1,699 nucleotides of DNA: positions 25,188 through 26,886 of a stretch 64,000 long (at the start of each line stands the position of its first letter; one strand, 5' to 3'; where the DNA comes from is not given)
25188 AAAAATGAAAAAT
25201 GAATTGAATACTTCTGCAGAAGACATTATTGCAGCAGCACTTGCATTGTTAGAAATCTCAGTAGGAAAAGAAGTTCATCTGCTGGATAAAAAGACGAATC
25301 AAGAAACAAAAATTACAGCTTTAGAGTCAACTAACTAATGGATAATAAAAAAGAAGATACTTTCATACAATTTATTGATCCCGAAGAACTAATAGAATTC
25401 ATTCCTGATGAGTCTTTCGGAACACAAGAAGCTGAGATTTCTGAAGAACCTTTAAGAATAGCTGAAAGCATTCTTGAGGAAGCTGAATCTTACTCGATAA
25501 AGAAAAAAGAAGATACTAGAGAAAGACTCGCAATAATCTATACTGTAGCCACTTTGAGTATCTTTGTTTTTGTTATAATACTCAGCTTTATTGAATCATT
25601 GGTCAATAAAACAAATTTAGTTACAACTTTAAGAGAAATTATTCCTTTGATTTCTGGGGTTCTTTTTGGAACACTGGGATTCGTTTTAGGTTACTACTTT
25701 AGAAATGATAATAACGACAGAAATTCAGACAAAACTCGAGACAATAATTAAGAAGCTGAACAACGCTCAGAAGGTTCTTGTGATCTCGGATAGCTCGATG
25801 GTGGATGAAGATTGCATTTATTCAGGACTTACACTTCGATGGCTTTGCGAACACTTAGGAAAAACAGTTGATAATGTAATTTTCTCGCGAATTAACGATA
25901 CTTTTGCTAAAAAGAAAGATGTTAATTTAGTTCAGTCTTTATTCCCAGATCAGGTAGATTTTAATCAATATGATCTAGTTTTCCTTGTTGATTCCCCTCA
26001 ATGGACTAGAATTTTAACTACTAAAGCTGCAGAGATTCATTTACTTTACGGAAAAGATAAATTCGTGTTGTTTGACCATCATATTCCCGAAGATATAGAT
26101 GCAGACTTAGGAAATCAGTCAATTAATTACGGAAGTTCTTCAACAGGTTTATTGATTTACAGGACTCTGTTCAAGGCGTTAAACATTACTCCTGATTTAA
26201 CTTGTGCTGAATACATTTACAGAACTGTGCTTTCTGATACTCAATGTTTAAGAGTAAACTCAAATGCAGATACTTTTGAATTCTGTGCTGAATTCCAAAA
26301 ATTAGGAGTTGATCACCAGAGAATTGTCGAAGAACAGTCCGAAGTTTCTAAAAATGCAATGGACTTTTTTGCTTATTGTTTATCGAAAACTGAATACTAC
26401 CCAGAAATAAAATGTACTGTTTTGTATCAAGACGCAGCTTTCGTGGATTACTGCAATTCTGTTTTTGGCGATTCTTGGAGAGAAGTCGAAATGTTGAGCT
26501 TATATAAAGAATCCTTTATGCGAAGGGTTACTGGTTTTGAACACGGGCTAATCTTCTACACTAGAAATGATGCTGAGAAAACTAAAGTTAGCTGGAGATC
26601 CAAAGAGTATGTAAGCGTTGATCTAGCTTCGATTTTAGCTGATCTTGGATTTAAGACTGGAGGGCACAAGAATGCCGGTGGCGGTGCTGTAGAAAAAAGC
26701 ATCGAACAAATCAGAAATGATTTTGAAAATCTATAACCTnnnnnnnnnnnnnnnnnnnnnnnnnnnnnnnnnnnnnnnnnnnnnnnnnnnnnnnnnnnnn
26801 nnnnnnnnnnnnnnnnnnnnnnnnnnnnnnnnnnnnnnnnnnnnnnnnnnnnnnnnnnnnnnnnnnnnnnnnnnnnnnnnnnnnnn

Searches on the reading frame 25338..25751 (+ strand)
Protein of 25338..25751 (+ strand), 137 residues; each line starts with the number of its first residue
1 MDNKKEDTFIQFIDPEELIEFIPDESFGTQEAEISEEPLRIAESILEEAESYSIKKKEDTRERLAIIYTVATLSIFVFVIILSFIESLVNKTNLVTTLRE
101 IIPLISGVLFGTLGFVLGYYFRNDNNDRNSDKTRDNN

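Call 54: search_protein_families(library=pfam, proteins=[window:25338-25751:+], max_evalue=0.01)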
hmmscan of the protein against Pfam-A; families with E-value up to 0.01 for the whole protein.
window:25338-25751:+ (137 aa): 1 family
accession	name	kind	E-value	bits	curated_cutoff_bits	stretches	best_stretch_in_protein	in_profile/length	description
PF01810.24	LysE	-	0.0026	17.7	25.6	1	60-119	132-191/193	LysE type translocator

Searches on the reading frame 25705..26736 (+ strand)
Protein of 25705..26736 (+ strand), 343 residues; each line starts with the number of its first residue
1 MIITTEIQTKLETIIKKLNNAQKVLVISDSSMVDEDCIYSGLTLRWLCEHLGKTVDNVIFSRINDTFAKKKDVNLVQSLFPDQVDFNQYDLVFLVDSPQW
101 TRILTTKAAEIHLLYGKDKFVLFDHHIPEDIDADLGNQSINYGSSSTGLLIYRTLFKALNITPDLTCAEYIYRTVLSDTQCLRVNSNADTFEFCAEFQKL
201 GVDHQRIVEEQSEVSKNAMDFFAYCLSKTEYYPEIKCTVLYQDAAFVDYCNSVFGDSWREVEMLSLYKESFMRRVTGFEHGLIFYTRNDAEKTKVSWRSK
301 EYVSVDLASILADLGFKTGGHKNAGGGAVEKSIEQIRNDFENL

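Call 54: search_protein_families(library=pfam, proteins=[window:25705-26736:+], max_evalue=0.01)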
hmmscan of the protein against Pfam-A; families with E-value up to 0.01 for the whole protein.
window:25705-26736:+ (343 aa): 1 family
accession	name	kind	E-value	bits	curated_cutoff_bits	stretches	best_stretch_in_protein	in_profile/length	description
PF02272.25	DHHA1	-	0.00061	20.6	25.9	1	282-337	33-93/102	DHHA1 domain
